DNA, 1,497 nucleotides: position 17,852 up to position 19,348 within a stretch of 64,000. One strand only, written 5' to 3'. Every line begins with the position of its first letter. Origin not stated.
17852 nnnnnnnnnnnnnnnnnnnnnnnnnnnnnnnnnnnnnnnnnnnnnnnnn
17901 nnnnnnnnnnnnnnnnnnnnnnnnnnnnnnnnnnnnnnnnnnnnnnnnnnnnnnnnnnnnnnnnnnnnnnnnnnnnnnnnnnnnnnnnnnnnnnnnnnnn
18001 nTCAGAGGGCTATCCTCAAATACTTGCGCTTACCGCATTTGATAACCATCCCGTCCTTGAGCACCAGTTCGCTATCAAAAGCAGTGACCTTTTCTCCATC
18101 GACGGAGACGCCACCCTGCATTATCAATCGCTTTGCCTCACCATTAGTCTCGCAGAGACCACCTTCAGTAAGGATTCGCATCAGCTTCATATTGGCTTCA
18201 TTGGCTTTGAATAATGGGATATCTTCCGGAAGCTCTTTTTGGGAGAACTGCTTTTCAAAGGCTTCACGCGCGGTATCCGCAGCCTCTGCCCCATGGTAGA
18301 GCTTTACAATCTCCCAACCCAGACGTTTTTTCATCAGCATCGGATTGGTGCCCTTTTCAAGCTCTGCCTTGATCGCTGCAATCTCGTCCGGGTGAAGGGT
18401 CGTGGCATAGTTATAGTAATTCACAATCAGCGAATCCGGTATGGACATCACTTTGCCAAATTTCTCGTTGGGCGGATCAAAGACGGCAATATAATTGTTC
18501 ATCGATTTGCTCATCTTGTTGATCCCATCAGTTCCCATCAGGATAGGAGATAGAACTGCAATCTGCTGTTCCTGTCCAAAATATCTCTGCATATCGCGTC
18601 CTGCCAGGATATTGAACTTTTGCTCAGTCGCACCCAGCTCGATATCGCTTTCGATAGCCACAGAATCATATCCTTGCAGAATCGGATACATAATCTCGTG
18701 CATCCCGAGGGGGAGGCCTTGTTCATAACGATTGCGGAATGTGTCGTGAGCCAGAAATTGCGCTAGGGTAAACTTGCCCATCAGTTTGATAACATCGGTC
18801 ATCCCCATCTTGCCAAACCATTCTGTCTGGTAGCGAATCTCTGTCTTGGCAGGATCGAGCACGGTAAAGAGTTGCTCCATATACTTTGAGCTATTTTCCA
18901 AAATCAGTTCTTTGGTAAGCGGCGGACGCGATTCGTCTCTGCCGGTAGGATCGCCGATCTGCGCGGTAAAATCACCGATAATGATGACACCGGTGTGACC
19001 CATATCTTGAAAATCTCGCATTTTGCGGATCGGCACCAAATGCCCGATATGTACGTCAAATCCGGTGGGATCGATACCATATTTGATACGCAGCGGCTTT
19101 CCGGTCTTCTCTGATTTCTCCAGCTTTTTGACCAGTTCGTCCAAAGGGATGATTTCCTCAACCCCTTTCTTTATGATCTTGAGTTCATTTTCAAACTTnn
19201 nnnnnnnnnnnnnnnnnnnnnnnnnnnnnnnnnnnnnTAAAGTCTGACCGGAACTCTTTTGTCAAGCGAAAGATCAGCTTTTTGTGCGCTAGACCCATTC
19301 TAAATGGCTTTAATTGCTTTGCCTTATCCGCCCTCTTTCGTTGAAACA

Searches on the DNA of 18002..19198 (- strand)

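Call 92: search_rna_families(source=L079, start=18850, end=20200, threshold=evalue, max_evalue=0.01)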
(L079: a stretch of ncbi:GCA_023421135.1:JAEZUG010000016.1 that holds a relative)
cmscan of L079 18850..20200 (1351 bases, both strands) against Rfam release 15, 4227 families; matches with E-value up to 0.01: 0.
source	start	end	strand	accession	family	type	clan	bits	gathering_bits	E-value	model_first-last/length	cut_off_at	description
